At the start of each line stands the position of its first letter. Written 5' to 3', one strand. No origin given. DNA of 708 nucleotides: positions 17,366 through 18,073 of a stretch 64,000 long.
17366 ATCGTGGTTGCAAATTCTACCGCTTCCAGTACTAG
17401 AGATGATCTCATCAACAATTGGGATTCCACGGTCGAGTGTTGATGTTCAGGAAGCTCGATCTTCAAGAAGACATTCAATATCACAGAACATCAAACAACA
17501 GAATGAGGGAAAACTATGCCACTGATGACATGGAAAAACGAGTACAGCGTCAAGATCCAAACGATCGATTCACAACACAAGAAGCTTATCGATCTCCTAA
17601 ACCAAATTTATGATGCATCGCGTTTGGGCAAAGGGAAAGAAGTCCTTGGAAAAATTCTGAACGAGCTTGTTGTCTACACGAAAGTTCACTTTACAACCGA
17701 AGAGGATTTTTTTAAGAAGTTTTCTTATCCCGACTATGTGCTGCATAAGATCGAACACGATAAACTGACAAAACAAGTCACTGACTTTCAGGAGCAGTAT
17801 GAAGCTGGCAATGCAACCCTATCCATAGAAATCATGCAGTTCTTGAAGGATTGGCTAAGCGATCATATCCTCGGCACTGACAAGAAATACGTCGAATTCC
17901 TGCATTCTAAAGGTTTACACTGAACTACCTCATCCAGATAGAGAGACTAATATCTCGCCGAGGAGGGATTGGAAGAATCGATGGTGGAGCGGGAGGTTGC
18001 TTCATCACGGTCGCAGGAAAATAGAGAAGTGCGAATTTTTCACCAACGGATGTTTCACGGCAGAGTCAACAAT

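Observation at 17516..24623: Hemerythrin -> 1767-aa multi-PAS unorthodox kinase (REC+HPt) -> REC/pseudo-REC/CheX-like regulator: a candidate O2/redox-to-chemotaxis phosphorelay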

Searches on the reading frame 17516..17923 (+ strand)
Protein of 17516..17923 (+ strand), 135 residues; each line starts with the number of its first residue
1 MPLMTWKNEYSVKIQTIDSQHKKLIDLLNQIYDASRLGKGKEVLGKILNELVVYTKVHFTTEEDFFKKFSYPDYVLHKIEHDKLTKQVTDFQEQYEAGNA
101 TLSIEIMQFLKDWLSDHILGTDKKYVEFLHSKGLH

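Call 6: search_protein_families(library=pfam, proteins=[window:17516-17923:+], max_evalue=0.01)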
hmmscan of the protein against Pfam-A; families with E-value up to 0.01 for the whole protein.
window:17516-17923:+ (135 aa): 1 family
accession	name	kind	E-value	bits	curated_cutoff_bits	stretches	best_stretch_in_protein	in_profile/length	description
PF01814.28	Hemerythrin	-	5.4e-17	62.9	25.3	1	14-128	3-126/127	Hemerythrin HHE cation binding domain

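Call 65: search_protein_families(library=ncbifam, proteins=[window:17516-17920:+], max_evalue=0.001)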
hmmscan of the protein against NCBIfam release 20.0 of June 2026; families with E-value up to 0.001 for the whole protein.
window:17516-17920:+ (135 aa): 5 families
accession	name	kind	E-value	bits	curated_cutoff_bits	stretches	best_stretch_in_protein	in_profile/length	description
NF033749.1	bact_hemeryth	subfamily_domain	3e-47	160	84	1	3-129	1-128/129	bacteriohemerythrin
TIGR02481.1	hemeryth_dom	domain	1.3e-38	131.9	51.75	1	5-129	1-126/126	hemerythrin domain-containing protein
NF002007.0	PRK00808.1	equivalog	9.3e-29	100.5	109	1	2-128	2-126/156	bacteriohemerythrin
TIGR00058.1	Hemerythrin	subfamily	4.9e-15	56.1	131.85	1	5-125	6-111/115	hemerythrin family non-heme iron protein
NF002522.0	PRK01917.1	equivalog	1.5e-12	47.6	162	1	11-133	17-135/145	cation-binding hemerythrin HHE family protein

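Call 67: find_homologous_proteins(query=window:17516-17920:+, max_evalue=1e-10)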
Query window:17516-17920:+ (135 aa): 119 proteins with E <= 1e-10 among 124 candidates.
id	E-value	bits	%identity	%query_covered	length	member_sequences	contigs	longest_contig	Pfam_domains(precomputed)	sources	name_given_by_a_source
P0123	7.1e-83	293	99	100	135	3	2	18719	PF01814.29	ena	-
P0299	4.5e-72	258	86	100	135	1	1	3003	PF01814.29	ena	-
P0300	3.3e-71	255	84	100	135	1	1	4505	PF01814.29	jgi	jgi:hemerythrin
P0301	4.7e-71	255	85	100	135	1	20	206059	PF01814.29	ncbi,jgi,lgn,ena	jgi:hemerythrin-like metal-binding protein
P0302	1.5e-69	250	86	98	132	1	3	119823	PF01814.29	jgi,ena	-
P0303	1.6e-65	237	80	99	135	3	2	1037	PF01814.29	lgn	-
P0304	5.1e-64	232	76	100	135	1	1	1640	PF01814.29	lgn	-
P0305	1.2e-63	231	77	100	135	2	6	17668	PF01814.29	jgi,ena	-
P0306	2.1e-60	221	75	99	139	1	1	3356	PF01814.29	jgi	jgi:hemerythrin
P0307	6.2e-60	219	71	99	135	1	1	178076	PF01814.29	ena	-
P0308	1.3e-59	218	72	99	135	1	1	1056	PF01814.29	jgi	-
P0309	1.7e-57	211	72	100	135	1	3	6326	PF01814.29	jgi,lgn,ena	-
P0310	6.2e-57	209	68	99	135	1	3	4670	PF01814.29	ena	-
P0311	6.5e-52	193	65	97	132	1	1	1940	PF01814.29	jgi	jgi:hemerythrin-like metal-binding protein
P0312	4.2e-50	187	60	99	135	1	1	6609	PF01814.29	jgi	jgi:hemerythrin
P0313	6.1e-49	183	63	92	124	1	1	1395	PF01814.29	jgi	jgi:hemerythrin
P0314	1.7e-47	179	61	100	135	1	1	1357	PF01814.29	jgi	jgi:hemerythrin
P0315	2.1e-45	172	56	98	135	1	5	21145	PF01814.29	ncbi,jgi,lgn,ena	-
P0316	5.3e-45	171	56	100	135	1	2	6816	PF01814.29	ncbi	-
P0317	8.8e-45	170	56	99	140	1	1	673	PF01814.29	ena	-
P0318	9.4e-45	170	58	100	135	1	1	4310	PF01814.29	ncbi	-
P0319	4.1e-44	168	53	100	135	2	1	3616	PF01814.29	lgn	-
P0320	6.2e-44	167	60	99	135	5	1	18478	PF01814.29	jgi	jgi:hemerythrin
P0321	1.1e-43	166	60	92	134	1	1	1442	PF01814.29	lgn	-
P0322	1.4e-43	166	57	99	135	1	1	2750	PF01814.29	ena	-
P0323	3.4e-43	165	56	100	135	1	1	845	PF01814.29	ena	-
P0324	3.7e-43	165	60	92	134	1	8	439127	PF01814.29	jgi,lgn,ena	jgi:hemerythrin-like metal-binding protein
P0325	1.2e-42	163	53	96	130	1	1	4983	PF01814.29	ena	-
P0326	1.4e-42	163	56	99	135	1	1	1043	PF01814.29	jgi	jgi:hemerythrin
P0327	3.9e-42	161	56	95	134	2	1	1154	PF01814.29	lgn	-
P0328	5.1e-42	161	56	99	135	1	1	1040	PF01814.29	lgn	-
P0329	5.7e-42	161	80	70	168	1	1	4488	PF01814.29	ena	-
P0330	3.3e-41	158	54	99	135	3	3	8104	PF01814.29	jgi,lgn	jgi:hemerythrin-like metal-binding protein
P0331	4.4e-41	158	54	99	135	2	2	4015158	PF01814.29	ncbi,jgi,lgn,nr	ncbi:MAG: bacteriohemerythrin [Melioribacteraceae bacterium]|jgi:hemerythrin-like metal-binding prot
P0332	6.6e-41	157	54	99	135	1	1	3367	PF01814.29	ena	-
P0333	8.8e-41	157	54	99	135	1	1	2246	PF01814.29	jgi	jgi:hemerythrin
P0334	8.8e-41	157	54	99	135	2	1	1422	PF01814.29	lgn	-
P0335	9.7e-41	157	54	99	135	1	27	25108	PF01814.29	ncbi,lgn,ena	-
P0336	1.0e-40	157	54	99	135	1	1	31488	PF01814.29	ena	-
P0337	1.1e-40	157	53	99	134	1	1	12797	PF01814.29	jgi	jgi:hemerythrin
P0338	1.5e-40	156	53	100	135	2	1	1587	PF01814.29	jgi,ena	-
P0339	2.0e-40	156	53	99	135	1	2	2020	PF01814.29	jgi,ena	-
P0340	2.3e-40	156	51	99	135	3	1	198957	PF01814.29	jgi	-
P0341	3.5e-40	155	54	100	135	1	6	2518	PF01814.29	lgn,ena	-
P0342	3.5e-40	155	53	99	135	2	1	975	PF01814.29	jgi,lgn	jgi:hemerythrin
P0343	3.9e-40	155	51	99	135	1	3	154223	PF01814.29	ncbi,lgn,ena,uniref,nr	ncbi:MAG: bacteriohemerythrin [Alphaproteobacteria bacterium]|uniref:Bacteriohemerythrin n=1 Tax=Can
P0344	1.2e-39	153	51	99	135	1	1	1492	PF01814.29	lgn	-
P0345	3.0e-39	152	51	99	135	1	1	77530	PF01814.29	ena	-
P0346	3.8e-39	152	52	99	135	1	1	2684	PF01814.29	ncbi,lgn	ncbi:MAG: bacteriohemerythrin [Acidobacteriota bacterium]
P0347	5.2e-39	151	51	99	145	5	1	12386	PF01814.29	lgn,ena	-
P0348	5.8e-39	151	52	99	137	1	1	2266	PF01814.29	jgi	jgi:hemerythrin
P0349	6.4e-39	151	49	99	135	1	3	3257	PF01814.29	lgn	-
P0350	6.5e-39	151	54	99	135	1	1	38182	PF01814.29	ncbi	-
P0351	6.5e-39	151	51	99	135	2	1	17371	PF01814.29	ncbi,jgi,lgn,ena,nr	ncbi:MAG TPA: bacteriohemerythrin [Nitrospirota bacterium]|nr:bacteriohemerythrin [Nitrospirota bact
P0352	1.1e-38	150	50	99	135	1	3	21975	PF01814.29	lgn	-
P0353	2.1e-38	149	49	99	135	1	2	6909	PF01814.29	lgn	-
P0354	2.1e-38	149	49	99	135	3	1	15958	PF01814.29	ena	-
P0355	2.3e-38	149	50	99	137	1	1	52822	PF01814.29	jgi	-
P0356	2.6e-38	149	51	99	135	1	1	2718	PF01814.29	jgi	jgi:hemerythrin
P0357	2.9e-38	149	50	99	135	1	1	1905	PF01814.29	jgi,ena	-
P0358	3.0e-38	149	49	99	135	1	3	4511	PF01814.29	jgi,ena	-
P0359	3.9e-38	148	52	99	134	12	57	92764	PF01814.29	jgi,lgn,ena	jgi:hemerythrin-like metal-binding protein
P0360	4.0e-38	148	50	100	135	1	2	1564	PF01814.29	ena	-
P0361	4.2e-38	148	51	99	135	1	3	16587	PF01814.29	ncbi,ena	-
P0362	7.1e-38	148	52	97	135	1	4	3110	PF01814.29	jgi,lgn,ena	-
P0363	9.4e-38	147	51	99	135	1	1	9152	PF01814.29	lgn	-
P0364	9.8e-38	147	51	99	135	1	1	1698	PF01814.29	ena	-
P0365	1.0e-37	147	51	99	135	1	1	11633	PF01814.29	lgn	-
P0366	2.0e-37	146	50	99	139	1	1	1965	PF01814.29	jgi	jgi:hemerythrin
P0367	2.3e-37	146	50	99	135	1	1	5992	PF01814.29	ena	-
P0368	2.4e-37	146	51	99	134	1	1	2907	PF01814.29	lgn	-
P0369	2.5e-37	146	51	99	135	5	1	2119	PF01814.29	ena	-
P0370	3.8e-37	145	50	99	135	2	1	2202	PF01814.29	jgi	-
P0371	4.2e-37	145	50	99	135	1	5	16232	PF01814.29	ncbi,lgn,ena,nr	ncbi:MAG: bacteriohemerythrin [Nitrospirae bacterium]|nr:bacteriohemerythrin [Nitrospirota bacterium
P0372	4.4e-37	145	49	100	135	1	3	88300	PF01814.29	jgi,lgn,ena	-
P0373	5.7e-37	145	49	99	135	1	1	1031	PF01814.29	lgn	-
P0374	6.0e-37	145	49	99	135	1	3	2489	PF01814.29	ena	-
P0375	6.4e-37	145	50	99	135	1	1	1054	PF01814.29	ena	-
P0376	7.4e-37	144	51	96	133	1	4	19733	PF01814.29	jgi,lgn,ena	jgi:hemerythrin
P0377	8.9e-37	144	51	99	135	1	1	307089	PF01814.29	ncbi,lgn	-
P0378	1.4e-36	143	46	100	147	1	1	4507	PF01814.29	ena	-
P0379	1.6e-36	143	51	100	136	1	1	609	PF01814.29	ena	-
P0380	2.1e-36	143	51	99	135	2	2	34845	PF01814.29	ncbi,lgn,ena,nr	ncbi:MAG: bacteriohemerythrin [Proteobacteria bacterium]|nr:bacteriohemerythrin [Pseudomonadota bact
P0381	3.8e-36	142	48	99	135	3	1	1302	PF01814.29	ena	-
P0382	7.7e-36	141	49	99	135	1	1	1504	PF01814.29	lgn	-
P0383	9.4e-36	141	48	99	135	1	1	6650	PF01814.29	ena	-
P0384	1.0e-35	141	47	100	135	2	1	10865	PF01814.29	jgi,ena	-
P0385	1.1e-35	141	50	99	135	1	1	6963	PF01814.29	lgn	-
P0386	1.4e-35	140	50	100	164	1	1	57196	PF01814.29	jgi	-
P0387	1.5e-35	140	50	100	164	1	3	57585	PF01814.29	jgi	-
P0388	1.5e-35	140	50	100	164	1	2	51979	PF01814.29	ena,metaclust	metaclust:\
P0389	4.6e-35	139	48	99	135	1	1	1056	PF01814.29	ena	-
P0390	6.5e-35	138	49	100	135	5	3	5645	PF01814.29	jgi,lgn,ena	jgi:hemerythrin-like metal-binding protein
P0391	1.5e-34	137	49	99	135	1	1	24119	PF01814.29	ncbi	ncbi:MAG: bacteriohemerythrin [Brevinematia bacterium]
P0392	3.5e-34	136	49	99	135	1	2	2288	PF01814.29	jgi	jgi:hemerythrin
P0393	6.3e-34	135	45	99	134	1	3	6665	PF01814.29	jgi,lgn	jgi:hemerythrin-like metal-binding protein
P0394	1.6e-33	134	46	99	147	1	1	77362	PF01814.29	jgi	jgi:hemerythrin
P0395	2.1e-33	133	48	99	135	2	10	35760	PF01814.29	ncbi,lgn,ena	-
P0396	3.7e-33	132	49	98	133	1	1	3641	PF01814.29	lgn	-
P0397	1.5e-32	130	45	99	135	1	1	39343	PF01814.29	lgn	-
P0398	2.1e-32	130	45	99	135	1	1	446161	PF01814.29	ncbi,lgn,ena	-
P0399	3.6e-32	129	50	93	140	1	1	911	PF01814.29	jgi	jgi:hemerythrin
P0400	2.1e-31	127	50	96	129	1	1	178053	PF01814.29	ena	-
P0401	6.3e-31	125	41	99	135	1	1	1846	PF01814.29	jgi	jgi:hemerythrin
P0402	2.6e-30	123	45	100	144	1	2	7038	PF01814.29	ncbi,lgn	-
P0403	1.6e-29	121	44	98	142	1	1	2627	PF01814.29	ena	-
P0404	5.3e-28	116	43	99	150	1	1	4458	PF01814.29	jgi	jgi:hemerythrin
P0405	5.7e-28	116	44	99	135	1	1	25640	PF01814.29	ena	-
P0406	7.6e-28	115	46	99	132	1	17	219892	PF01814.29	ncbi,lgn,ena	-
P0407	4.6e-27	113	45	98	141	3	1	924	PF01814.29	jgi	-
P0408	5.1e-27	112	44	100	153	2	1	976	PF01814.29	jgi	-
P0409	6.7e-27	112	46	99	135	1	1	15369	PF01814.29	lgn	-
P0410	1.8e-26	111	46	91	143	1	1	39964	PF01814.29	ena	-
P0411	7.0e-25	106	48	97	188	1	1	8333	PF01814.29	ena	-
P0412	1.3e-24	105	39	98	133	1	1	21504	PF01814.29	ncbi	ncbi:MAG: bacteriohemerythrin [Candidatus Scalindua sp.]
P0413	9.2e-24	102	40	96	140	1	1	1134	PF01814.29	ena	-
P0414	2.4e-23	101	36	99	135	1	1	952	PF01814.29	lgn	-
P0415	3.1e-23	100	42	95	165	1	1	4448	PF01814.29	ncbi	-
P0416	3.6e-23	100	40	96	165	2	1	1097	PF01814.29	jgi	jgi:hemerythrin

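Call 68: find_encoding_contigs(protein=P0301, flank=10000, max_places=2)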
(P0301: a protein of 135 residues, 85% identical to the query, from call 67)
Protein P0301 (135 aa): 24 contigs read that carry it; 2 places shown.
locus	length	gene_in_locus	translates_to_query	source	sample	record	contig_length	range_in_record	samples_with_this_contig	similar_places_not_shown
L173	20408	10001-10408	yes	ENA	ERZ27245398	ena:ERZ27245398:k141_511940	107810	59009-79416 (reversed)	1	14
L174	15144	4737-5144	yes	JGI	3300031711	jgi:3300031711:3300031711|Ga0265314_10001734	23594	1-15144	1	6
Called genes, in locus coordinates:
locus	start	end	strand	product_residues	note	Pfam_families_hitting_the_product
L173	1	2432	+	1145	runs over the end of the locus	PF00072:Response_reg, PF00989:PAS, PF08448:PAS_4, PF00989:PAS, PF08448:PAS_4, PF13426:PAS_9, PF08447:PAS_3, PF13426:PAS_9, +12 more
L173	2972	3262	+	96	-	-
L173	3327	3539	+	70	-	-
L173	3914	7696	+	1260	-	PF00672:HAMP (faint), PF08059:SEP (faint), PF18947:HAMP_2, PF05491:WHD_RuvB (faint), PF18947:HAMP_2, PF00015:MCPsignal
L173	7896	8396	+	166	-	PF01584:CheW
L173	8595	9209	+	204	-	PF01739:CheR, PF08242:Methyltransf_12 (faint), PF13649:Methyltransf_25 (weak)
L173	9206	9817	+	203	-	PF00753:Lactamase_B, PF23023:Anti-Pycsar_Apyc1 (faint), PF12706:Lactamase_B_2 (weak)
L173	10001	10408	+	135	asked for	PF01814:Hemerythrin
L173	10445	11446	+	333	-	PF00483:NTP_transferase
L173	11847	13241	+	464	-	PF20250:FapA_N, PF03961:FapA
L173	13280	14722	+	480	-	PF00514:Arm (faint), PF01602:Adaptin_N (faint), PF02985:HEAT (faint), PF12717:Cnd1 (faint), PF13513:HEAT_EZ (faint), PF13646:HEAT_2, PF03130:HEAT_PBS (faint), PF13646:HEAT_2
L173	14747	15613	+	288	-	PF03705:CheR_N, PF08242:Methyltransf_12 (faint), PF13649:Methyltransf_25 (faint), PF01739:CheR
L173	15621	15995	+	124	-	PF00072:Response_reg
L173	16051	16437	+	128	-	PF00072:Response_reg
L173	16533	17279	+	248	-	PF04344:CheZ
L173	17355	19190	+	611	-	PF01627:Hpt, PF02895:H-kinase_dim, PF02518:HATPase_c, PF13589:HATPase_c_3 (faint), PF01584:CheW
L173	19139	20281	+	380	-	PF00072:Response_reg, PF01339:CheB_methylest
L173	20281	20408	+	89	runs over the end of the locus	-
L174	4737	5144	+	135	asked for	PF01814:Hemerythrin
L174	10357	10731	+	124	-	PF00072:Response_reg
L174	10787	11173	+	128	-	PF00072:Response_reg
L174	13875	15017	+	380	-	PF00072:Response_reg, PF01339:CheB_methylest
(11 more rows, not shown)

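Call 69: find_encoding_contigs(protein=P0307, flank=10000, max_places=2)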
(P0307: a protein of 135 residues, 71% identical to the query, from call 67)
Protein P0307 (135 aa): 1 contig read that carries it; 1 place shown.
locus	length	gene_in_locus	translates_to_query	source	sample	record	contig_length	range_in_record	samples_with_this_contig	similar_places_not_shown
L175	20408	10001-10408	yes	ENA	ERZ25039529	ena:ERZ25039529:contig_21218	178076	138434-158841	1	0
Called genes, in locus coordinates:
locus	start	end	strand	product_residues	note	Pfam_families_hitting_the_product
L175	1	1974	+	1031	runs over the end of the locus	PF00072:Response_reg, PF00989:PAS, PF08448:PAS_4, PF08447:PAS_3, PF00989:PAS, PF13426:PAS_9, PF08447:PAS_3, PF00989:PAS, +9 more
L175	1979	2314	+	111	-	PF00072:Response_reg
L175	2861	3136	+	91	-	-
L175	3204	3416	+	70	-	-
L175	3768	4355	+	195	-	PF18947:HAMP_2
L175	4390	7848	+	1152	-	PF18947:HAMP_2, PF00672:HAMP (faint), PF08059:SEP (faint), PF05491:WHD_RuvB (faint), PF18947:HAMP_2, PF00015:MCPsignal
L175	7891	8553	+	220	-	PF01584:CheW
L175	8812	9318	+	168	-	PF01739:CheR, PF08242:Methyltransf_12 (weak), PF13649:Methyltransf_25 (weak)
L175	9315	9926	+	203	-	PF00753:Lactamase_B, PF23023:Anti-Pycsar_Apyc1 (faint), PF12706:Lactamase_B_2 (weak)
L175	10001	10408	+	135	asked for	PF01814:Hemerythrin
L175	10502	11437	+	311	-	PF00483:NTP_transferase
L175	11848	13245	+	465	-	PF20250:FapA_N, PF03961:FapA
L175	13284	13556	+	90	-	PF13646:HEAT_2 (weak)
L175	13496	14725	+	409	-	PF02985:HEAT (faint), PF13646:HEAT_2, PF00514:Arm (faint), PF03130:HEAT_PBS (faint)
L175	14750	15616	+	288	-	PF03705:CheR_N, PF08242:Methyltransf_12 (faint), PF13649:Methyltransf_25 (faint), PF01739:CheR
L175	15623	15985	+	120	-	PF00072:Response_reg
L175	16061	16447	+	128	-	PF00072:Response_reg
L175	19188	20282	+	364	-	PF00072:Response_reg, PF01339:CheB_methylest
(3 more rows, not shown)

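Call 73: find_encoding_contigs(protein=P0324, flank=8000, max_places=2)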
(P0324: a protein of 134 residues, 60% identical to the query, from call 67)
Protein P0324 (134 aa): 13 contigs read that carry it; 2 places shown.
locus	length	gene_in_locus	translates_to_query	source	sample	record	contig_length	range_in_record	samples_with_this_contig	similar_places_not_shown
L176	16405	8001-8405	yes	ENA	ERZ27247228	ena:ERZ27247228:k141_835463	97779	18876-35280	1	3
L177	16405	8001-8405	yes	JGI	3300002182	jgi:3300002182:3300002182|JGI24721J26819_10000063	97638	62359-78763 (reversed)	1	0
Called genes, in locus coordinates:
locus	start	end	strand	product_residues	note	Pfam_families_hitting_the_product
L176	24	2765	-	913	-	PF00072:Response_reg, PF00989:PAS, PF13188:PAS_8, PF13426:PAS_9, PF08448:PAS_4, PF13426:PAS_9, PF00512:HisKA, PF02518:HATPase_c, +4 more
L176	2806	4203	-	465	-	PF00989:PAS, PF08448:PAS_4 (weak), PF13188:PAS_8 (faint), PF13426:PAS_9, PF08447:PAS_3 (weak), PF00512:HisKA, PF02518:HATPase_c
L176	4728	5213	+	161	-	PF01584:CheW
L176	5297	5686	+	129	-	PF03544:TonB_C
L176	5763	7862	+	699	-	PF12729:4HB_MCP_1, PF00672:HAMP (weak), PF18947:HAMP_2, PF00015:MCPsignal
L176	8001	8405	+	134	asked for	PF01814:Hemerythrin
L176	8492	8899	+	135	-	PF01814:Hemerythrin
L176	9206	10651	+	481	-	PF12755:Vac14_Fab1_bd (faint), PF13646:HEAT_2 (faint), PF03130:HEAT_PBS (faint)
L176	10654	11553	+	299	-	PF03705:CheR_N, PF01739:CheR, PF08242:Methyltransf_12 (faint)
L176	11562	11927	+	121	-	PF00072:Response_reg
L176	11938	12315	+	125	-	PF00072:Response_reg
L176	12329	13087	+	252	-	PF04344:CheZ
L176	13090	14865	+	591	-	PF01627:Hpt, PF02895:H-kinase_dim, PF02518:HATPase_c, PF01584:CheW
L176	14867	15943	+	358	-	PF00072:Response_reg, PF01339:CheB_methylest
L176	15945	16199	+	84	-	-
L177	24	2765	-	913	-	PF00072:Response_reg, PF00989:PAS, PF13188:PAS_8, PF13426:PAS_9, PF08448:PAS_4, PF13426:PAS_9, PF00512:HisKA, PF02518:HATPase_c, +4 more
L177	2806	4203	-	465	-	PF00989:PAS, PF08448:PAS_4 (weak), PF13188:PAS_8 (faint), PF13426:PAS_9, PF08447:PAS_3 (weak), PF00512:HisKA, PF02518:HATPase_c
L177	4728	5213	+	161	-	PF01584:CheW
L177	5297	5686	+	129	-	PF03544:TonB_C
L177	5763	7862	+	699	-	PF12729:4HB_MCP_1, PF00672:HAMP (weak), PF18947:HAMP_2, PF00015:MCPsignal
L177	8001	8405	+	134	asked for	PF01814:Hemerythrin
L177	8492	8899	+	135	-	PF01814:Hemerythrin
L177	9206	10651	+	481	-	PF12755:Vac14_Fab1_bd (faint), PF13646:HEAT_2 (faint), PF03130:HEAT_PBS (faint)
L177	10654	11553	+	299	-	PF03705:CheR_N, PF01739:CheR, PF08242:Methyltransf_12 (faint)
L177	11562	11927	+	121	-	PF00072:Response_reg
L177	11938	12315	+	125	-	PF00072:Response_reg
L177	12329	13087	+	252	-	-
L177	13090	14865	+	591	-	PF01627:Hpt, PF02895:H-kinase_dim, PF02518:HATPase_c, PF01584:CheW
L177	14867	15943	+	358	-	-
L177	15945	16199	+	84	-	-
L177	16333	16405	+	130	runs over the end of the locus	-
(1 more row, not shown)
